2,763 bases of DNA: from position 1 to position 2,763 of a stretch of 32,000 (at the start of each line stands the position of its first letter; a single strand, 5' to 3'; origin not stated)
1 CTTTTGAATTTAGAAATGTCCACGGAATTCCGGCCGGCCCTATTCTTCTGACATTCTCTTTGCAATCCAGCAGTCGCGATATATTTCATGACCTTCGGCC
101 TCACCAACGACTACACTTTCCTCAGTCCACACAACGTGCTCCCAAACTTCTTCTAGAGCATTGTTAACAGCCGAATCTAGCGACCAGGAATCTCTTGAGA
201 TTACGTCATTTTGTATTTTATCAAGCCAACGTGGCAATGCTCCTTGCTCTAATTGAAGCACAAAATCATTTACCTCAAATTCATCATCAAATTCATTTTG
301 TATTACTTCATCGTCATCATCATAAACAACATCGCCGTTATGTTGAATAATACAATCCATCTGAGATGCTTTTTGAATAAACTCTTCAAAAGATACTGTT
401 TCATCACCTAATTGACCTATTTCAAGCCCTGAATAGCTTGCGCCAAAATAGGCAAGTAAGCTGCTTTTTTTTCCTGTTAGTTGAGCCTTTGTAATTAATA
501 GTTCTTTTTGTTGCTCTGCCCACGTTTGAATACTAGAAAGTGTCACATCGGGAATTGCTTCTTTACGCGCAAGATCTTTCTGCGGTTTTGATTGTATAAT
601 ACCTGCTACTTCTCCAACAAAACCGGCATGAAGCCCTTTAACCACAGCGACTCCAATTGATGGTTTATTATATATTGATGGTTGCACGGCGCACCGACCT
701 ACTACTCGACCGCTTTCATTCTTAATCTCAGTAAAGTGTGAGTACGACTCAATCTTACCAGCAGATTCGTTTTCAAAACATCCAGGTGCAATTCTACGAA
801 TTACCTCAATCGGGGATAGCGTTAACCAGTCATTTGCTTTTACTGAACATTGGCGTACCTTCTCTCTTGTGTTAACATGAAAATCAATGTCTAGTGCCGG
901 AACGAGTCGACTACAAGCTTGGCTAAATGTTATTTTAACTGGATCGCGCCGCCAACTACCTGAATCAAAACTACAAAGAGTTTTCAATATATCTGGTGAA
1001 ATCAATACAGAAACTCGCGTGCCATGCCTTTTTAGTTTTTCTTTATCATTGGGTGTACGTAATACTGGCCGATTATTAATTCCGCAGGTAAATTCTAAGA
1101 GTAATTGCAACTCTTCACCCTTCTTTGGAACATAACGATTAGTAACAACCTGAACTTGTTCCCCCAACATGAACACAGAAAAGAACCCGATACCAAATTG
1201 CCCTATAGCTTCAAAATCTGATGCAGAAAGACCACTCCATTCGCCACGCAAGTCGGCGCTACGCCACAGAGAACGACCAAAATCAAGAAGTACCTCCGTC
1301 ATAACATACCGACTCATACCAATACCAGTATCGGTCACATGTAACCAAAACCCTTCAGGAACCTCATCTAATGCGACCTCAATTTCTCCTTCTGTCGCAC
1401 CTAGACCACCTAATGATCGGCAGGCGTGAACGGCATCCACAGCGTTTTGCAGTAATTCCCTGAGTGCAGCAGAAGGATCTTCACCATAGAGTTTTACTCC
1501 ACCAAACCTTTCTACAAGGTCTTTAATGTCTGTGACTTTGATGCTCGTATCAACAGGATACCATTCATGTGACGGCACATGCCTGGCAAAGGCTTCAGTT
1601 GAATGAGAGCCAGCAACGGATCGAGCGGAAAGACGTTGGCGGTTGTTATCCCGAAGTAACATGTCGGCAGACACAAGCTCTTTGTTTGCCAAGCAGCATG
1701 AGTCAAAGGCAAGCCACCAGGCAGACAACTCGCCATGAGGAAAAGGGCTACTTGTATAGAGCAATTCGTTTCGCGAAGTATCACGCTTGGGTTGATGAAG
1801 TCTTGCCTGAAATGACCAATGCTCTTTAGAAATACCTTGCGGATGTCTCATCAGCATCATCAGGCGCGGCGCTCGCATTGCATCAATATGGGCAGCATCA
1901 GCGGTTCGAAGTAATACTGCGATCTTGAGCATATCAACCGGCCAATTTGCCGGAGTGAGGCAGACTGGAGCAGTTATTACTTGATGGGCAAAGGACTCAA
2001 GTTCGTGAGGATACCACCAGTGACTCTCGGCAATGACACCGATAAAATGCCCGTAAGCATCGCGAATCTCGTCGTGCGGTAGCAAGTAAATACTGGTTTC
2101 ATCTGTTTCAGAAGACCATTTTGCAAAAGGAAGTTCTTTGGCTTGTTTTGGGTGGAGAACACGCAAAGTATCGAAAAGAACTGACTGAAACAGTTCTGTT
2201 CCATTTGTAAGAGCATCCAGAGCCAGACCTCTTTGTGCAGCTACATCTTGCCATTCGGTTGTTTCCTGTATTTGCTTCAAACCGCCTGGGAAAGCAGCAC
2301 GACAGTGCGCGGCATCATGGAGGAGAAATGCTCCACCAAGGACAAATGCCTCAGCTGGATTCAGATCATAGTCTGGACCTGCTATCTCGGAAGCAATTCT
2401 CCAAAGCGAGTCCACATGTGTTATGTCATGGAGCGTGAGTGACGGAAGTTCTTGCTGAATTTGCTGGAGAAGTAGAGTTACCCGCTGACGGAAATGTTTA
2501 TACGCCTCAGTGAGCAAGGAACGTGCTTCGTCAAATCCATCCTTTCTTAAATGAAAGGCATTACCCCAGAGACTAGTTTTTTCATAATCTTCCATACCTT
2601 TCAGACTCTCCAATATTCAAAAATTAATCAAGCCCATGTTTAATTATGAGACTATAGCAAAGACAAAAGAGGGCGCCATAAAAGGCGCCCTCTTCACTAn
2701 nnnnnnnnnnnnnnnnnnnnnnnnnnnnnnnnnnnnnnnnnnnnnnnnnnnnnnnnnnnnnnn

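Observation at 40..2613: AT-rich single-gene HD + Hsp90-like GHKL ATPase fusion at the window edge: best candidate for an undescribed conflict/defence module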

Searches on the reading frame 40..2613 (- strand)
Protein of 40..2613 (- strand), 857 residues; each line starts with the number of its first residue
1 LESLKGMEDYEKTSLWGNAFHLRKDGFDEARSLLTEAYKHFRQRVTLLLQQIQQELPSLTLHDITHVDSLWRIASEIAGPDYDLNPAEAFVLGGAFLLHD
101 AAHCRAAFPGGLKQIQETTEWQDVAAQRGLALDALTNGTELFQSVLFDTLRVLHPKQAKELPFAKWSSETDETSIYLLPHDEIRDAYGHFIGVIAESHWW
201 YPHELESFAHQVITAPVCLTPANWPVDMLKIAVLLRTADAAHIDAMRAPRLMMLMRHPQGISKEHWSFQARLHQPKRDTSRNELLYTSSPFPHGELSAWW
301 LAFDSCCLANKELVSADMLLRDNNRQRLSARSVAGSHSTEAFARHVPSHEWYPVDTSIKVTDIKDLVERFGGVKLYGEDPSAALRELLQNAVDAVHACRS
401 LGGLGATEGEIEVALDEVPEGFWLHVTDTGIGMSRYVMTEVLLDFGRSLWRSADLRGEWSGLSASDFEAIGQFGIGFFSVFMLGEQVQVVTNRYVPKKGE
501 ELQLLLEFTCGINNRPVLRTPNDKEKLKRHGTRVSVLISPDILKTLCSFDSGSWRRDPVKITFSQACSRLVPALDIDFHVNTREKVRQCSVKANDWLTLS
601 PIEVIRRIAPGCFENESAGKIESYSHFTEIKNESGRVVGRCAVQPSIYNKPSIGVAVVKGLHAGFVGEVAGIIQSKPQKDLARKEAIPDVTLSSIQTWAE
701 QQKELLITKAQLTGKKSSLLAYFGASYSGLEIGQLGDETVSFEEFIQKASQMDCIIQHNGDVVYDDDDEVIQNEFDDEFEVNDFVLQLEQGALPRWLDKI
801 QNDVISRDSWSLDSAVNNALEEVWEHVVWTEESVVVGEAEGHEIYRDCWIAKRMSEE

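Call 3: search_protein_families(library=pfam, proteins=[window:40-2613:-], max_evalue=1)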
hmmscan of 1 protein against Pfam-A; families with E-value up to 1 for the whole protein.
window:40-2613:- (857 aa): 5 families
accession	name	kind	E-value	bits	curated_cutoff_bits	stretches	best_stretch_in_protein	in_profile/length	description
PF24391.1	HD-CE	-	4.6e-48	164.6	27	1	56-313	1-261/263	HD-CE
PF13589.12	HATPase_c_3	-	3.3e-06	27.6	25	1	382-492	5-93/137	Histidine kinase-, DNA gyrase B-, and HSP90-like ATPase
PF02518.31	HATPase_c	-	3.8e-05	24.5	26.4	1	383-458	9-71/111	Histidine kinase-, DNA gyrase B-, and HSP90-like ATPase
PF25794.1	SACS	-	0.0015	18.8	32.8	1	465-494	94-123/247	Sacsin domain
PF21379.2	Gp6-like_1st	-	0.2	11.9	27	1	697-764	11-74/74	Baseplate wedge protein gp6-like, helical domain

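Call 4: search_protein_families(library=padloc, proteins=[window:40-2613:-], max_evalue=1)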
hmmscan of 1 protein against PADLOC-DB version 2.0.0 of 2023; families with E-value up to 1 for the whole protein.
window:40-2613:- (857 aa): 3 families
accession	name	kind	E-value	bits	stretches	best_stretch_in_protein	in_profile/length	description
PDLC03972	TmtA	-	0.00031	16.9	1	465-494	101-130/1302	-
PDLC03971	TmtA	-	0.00043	15.9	1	384-489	58-142/1782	-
PDLC03968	TmtA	-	0.0045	12.6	1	465-493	132-160/1486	-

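Call 5: search_protein_families(library=ncbifam, proteins=[window:40-2613:-], max_evalue=1)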
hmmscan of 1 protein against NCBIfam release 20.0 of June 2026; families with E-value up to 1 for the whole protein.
window:40-2613:- (857 aa): 6 families
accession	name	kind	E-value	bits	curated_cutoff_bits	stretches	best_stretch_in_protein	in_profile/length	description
NF010683.0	PRK14083.1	equivalog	9.3e-19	67.3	455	1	378-493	25-130/604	HSP90 family protein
NF003555.1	PRK05218.1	equivalog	9.7e-16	57.4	371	1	383-496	27-142/614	molecular chaperone HtpG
NF047352.1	P_loop_sacsin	domain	2.3e-07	31.1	50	1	383-489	3-79/80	sacsin N-terminal ATP-binding-like domain-containing protein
NF003218.0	PRK04184.1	equivalog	0.00026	19.7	274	1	383-542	40-186/539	DNA topoisomerase VI subunit B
NF050001.1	restrict_BbrUII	equivalog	0.0016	17.1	550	1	372-503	14-127/659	BbrUII/HgiDII family restriction enzyme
NF046044.1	PnpS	equivalog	0.24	10.3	400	1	407-436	303-332/390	two-component system histidine kinase PnpS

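Call 6: find_encoding_contigs(protein=window:40-2613:-, flank=10000, max_places=6)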
Protein window:40-2613:- (857 aa): no gene with exactly this product is on record in the collection.

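Call 8: find_encoding_contigs(protein=window:40-2595:-, flank=10000, max_places=6)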
Protein window:40-2595:- (851 aa): 2 contigs read that carry it; 2 places shown.
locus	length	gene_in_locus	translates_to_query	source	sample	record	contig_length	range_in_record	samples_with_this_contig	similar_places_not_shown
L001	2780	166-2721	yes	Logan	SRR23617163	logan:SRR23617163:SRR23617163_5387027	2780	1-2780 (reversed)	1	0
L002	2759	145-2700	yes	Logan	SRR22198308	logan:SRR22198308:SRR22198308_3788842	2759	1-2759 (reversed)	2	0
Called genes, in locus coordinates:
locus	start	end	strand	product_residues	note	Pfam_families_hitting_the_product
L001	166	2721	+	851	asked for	PF24391:HD-CE, PF13589:HATPase_c_3 (weak)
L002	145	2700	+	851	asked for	PF24391:HD-CE, PF13589:HATPase_c_3 (weak)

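Call 10: find_homologous_proteins(query=window:40-2595:-, max_evalue=0.00001)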
Query window:40-2595:- (851 aa): 1559 proteins with E <= 0.00001 among 8000 candidates; the best 120 are listed.
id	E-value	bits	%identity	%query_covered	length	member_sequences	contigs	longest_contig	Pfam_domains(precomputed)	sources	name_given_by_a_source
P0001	0.0e+0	1972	100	100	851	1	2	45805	PF24391.2,PF13589.13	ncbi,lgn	-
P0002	0.0e+0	1297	66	100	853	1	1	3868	PF24391.2,PF02518.32,PF13589.13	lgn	-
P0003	0.0e+0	1291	66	100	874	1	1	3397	PF24391.2,PF13589.13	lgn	-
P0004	0.0e+0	1274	66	100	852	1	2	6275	PF24391.2,PF13589.13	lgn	-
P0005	0.0e+0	1243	64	100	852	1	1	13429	PF24391.2,PF02518.32,PF13589.13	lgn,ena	-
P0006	0.0e+0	1238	64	100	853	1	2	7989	PF24391.2,PF02518.32,PF13589.13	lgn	-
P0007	0.0e+0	1237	64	100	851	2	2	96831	PF24391.2,PF13589.13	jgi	-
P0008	0.0e+0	1235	64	100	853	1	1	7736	PF24391.2,PF13589.13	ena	-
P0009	0.0e+0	1230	63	100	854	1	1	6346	PF24391.2,PF13589.13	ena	-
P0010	0.0e+0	1230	64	100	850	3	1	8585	PF24391.2,PF13589.13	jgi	jgi:hypothetical protein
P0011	0.0e+0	1228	63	100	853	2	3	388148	PF24391.2,PF02518.32,PF13589.13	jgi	jgi:hypothetical protein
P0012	0.0e+0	1228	63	100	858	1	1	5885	PF24391.2,PF13589.13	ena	-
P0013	0.0e+0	1228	63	100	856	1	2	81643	PF24391.2,PF13589.13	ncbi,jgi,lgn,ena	ncbi:MAG: ATP-binding protein [Desulfurivibrionaceae bacterium]|jgi:hypothetical protein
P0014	0.0e+0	1221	63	100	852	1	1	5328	PF24391.2,PF02518.32,PF13589.13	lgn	-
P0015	0.0e+0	1214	64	100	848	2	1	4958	PF24391.2,PF13589.13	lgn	-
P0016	0.0e+0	1213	62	100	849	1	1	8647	PF24391.2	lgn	-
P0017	0.0e+0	1206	62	100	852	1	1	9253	PF24391.2,PF13589.13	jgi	jgi:hypothetical protein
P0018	0.0e+0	1201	62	100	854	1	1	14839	PF24391.2,PF02518.32,PF13589.13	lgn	-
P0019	0.0e+0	1196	62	100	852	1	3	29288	PF24391.2,PF13589.13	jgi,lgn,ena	jgi:hypothetical protein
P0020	0.0e+0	1196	62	100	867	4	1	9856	PF24391.2,PF02518.32,PF13589.13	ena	-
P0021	0.0e+0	1185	62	100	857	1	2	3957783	PF24391.2,PF02518.32,PF13589.13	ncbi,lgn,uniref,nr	ncbi:ATP-binding protein [Geobacter sp. DSM 9736]|uniref:HD domain-containing protein n=1 Tax=Geobac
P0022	0.0e+0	1177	61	100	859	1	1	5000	PF24391.2,PF02518.32,PF13589.13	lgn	-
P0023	0.0e+0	1172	63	97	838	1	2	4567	PF24391.2,PF13589.13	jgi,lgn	jgi:hypothetical protein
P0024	0.0e+0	1170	61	100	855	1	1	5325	PF24391.2,PF02518.32,PF13589.13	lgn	-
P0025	0.0e+0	1163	60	100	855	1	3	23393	PF24391.2,PF02518.32,PF13589.13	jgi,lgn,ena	-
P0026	0.0e+0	1161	60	100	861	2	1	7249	PF24391.2,PF02518.32,PF13589.13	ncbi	-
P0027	0.0e+0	1158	60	100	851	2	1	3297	PF24391.2,PF02518.32,PF13589.13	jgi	-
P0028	0.0e+0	1157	60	100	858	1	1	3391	PF24391.2,PF02518.32,PF13589.13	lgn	-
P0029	0.0e+0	1154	60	100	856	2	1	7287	PF24391.2,PF02518.32,PF13589.13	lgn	-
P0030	0.0e+0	1131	59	100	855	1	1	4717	PF24391.2,PF13589.13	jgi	jgi:hypothetical protein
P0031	0.0e+0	1128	59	100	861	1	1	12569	PF24391.2,PF02518.32,PF13589.13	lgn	-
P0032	0.0e+0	1099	58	100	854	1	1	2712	PF24391.2,PF13589.13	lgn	-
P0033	0.0e+0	1080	55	100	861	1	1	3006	PF24391.2,PF02518.32,PF13589.13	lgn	-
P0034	0.0e+0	1077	56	100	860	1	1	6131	PF24391.2,PF13589.13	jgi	jgi:hypothetical protein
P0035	0.0e+0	1070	57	100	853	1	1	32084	PF24391.2,PF02518.32,PF13589.13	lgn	-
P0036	0.0e+0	1065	56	100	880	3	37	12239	PF24391.2,PF13589.13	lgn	-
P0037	0.0e+0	1060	56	100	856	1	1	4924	PF24391.2,PF02518.32,PF13589.13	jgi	jgi:hypothetical protein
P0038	0.0e+0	1057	55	100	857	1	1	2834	PF24391.2,PF13589.13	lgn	-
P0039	0.0e+0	1057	56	100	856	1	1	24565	PF24391.2,PF13589.13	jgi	jgi:hypothetical protein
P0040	0.0e+0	1042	55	99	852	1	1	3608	PF24391.2,PF13589.13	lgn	-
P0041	0.0e+0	1042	54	99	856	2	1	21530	PF24391.2,PF13589.13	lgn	-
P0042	0.0e+0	1032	56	99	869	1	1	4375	PF24391.2,PF13589.13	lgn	-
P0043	0.0e+0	1031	54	99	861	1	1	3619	PF24391.2,PF13589.13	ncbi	-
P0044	0.0e+0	1027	54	99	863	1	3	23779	PF24391.2,PF13589.13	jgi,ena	-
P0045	0.0e+0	1024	55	99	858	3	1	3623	PF24391.2,PF13589.13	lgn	-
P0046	0.0e+0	1018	54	99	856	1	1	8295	PF24391.2,PF13589.13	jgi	jgi:hypothetical protein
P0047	0.0e+0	1013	54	100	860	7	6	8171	PF24391.2,PF13589.13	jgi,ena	-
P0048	2.0e-297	1007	55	100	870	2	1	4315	PF24391.2,PF13589.13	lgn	-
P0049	4.9e-297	1006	54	99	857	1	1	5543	PF24391.2,PF02518.32,PF13589.13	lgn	-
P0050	7.5e-297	1005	52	100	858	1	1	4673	PF24391.2,PF13589.13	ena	-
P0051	7.4e-296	1002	53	100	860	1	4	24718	PF24391.2,PF13589.13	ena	-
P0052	3.3e-294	996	54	100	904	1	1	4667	PF24391.2,PF02518.32,PF13589.13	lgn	-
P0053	5.2e-294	996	54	99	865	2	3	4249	PF24391.2,PF13589.13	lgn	-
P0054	6.0e-294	995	53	100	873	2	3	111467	PF24391.2,PF02518.32,PF13589.13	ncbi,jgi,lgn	-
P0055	2.6e-293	993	54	100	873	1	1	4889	PF24391.2,PF13589.13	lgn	-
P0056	4.7e-293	992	52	99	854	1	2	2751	PF24391.2,PF02518.32,PF13589.13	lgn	-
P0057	1.2e-292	991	53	100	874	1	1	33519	PF24391.2,PF13589.13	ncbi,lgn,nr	ncbi:MAG: ATP-binding protein [Thiobacillus sp.]|nr:ATP-binding protein [Thiobacillus sp.]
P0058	7.2e-292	989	54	100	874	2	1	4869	PF24391.2,PF02518.32,PF13589.13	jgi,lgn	jgi:hypothetical protein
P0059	6.6e-291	985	52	100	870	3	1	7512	PF24391.2,PF13589.13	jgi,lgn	jgi:hypothetical protein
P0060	1.3e-290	984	53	99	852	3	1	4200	PF24391.2,PF13589.13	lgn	-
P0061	8.1e-290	982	52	100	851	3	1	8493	PF24391.2,PF13589.13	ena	-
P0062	1.5e-289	981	64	80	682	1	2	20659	PF24391.2,PF02518.32,PF13589.13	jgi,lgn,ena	jgi:hypothetical protein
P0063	3.4e-289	980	53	100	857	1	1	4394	PF24391.2,PF13589.13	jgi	-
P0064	1.6e-288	977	52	100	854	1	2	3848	PF24391.2,PF13589.13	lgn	-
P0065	8.0e-288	975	51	100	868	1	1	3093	PF24391.2,PF13589.13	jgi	jgi:hypothetical protein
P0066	2.9e-287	973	51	100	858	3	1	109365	PF24391.2,PF13589.13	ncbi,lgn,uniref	ncbi:HD domain-containing protein [Burkholderia sp. LMU1-1-1.1]|uniref:HD domain-containing protein 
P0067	6.1e-287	972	53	99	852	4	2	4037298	PF24391.2,PF13589.13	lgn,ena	-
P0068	9.0e-287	972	52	100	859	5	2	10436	PF24391.2,PF13589.13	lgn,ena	-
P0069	8.4e-286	968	69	72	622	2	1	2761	PF24391.2,PF02518.32,PF13589.13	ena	-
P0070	9.8e-286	968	52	100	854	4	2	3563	PF24391.2,PF13589.13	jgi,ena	-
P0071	1.0e-285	968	52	99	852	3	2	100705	PF24391.2,PF13589.13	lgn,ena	-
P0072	3.6e-284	963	53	100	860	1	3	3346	PF24391.2,PF02518.32,PF13589.13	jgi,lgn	-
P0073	3.9e-284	963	53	100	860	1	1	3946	PF24391.2,PF02518.32,PF13589.13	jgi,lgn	-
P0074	5.1e-284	963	52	100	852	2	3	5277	PF24391.2,PF13589.13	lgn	-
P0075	2.7e-282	957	52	100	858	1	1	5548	PF24391.2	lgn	-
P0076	3.1e-282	957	51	100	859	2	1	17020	PF24391.2,PF13589.13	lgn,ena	-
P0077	6.6e-282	956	51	100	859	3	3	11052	PF24391.2,PF13589.13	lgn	-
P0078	6.8e-282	956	52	100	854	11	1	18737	PF24391.2,PF13589.13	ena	-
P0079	1.0e-281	955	52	99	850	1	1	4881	PF24391.2,PF13589.13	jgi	-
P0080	1.1e-281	955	51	100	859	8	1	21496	PF24391.2,PF13589.13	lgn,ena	-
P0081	1.4e-281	955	52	100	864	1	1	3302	PF24391.2,PF13589.13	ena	-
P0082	4.3e-281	953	52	100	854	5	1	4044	PF24391.2,PF13589.13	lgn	-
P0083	4.7e-281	953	52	99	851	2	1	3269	PF24391.2,PF13589.13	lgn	-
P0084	2.5e-280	950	60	82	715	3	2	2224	PF24391.2,PF02518.32,PF13589.13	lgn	-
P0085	5.2e-280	949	51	100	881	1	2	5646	PF24391.2,PF13589.13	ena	-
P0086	1.7e-278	944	51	100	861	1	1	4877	PF24391.2,PF13589.13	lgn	-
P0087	2.1e-278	944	50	100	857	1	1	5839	PF24391.2,PF13589.13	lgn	-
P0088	4.5e-278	943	51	100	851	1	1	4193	PF24391.2,PF13589.13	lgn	-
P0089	1.5e-277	941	51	99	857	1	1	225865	PF24391.2,PF13589.13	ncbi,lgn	-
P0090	3.2e-277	940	50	100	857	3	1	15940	PF24391.2,PF13589.13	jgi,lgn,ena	jgi:hypothetical protein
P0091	3.5e-277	940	51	100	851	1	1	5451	PF24391.2,PF13589.13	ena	-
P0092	5.5e-277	939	52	100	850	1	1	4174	PF24391.2,PF02518.32,PF13589.13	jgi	jgi:hypothetical protein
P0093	1.2e-276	938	51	100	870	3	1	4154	PF24391.2,PF13589.13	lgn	-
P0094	1.8e-276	938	48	100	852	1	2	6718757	PF24391.2,PF13589.13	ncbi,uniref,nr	ncbi:hypothetical protein J2Y88_005283 [Pseudomonas chlororaphis]|uniref:HD domain-containing protei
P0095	7.5e-274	929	51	100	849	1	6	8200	PF24391.2,PF13589.13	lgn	-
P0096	1.3e-273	928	50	99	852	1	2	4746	PF24391.2,PF13589.13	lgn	-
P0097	1.6e-273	928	51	100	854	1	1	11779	PF24391.2,PF13589.13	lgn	-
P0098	1.3e-272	925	49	100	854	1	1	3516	PF24391.2,PF13589.13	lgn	-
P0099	2.5e-272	924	49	100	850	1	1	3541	PF24391.2,PF13589.13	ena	-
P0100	3.0e-272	924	50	100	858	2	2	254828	PF24391.2,PF13589.13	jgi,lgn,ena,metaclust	metaclust:\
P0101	7.1e-272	922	50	100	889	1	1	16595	PF24391.2,PF02518.32,PF13589.13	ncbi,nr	ncbi:MAG: ATP-binding protein [Halothiobacillaceae bacterium]|nr:ATP-binding protein [Halothiobacill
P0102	1.4e-271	921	50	100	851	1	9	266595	PF24391.2,PF13589.13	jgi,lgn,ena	-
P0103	2.5e-271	921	50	99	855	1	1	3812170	PF24391.2,PF13589.13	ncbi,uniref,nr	ncbi:HD domain-containing protein [Pseudomonas frederiksbergensis]|uniref:Chaperone protein HtpG n=1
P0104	2.2e-270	918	50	100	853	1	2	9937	PF24391.2,PF13589.13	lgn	-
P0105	3.4e-270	917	51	99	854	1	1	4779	PF24391.2,PF13589.13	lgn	-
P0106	5.4e-270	916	49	100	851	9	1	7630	PF24391.2,PF13589.13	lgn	-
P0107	1.2e-269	915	50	100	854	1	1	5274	PF24391.2,PF13589.13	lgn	-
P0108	5.8e-269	913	50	100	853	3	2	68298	PF24391.2,PF13589.13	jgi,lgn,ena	-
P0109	1.0e-268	912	51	99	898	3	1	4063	PF24391.2,PF13589.13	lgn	-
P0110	1.7e-267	908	50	100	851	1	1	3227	PF24391.2,PF13589.13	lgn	-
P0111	1.9e-266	904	50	100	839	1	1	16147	PF24391.2,PF13589.13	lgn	-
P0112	2.2e-265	901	59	80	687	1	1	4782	PF24391.2,PF02518.32,PF13589.13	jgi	jgi:hypothetical protein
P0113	2.6e-265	901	52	99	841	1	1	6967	PF24391.2,PF13589.13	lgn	-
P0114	2.1e-260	884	48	100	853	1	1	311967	PF24391.2,PF13589.13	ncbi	ncbi:HD domain-containing protein [Pseudomonas sp. Eth.TT006]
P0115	3.4e-259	880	51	100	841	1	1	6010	PF24391.2,PF02518.32,PF13589.13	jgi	jgi:Histidine kinase-, DNA gyrase B-, and HSP90-like ATPase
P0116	2.0e-256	871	50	100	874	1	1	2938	PF24391.2,PF13589.13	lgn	-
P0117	2.9e-256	871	48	100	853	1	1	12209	PF24391.2,PF13589.13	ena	-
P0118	1.3e-255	869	46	100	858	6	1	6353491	PF24391.2,PF13589.13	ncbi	ncbi:HD domain-containing protein [Pseudomonas sp. MDT1-17]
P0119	2.0e-255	868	49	100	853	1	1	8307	PF24391.2,PF13589.13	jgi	jgi:hypothetical protein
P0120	1.5e-254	865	48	99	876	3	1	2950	PF24391.2,PF13589.13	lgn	-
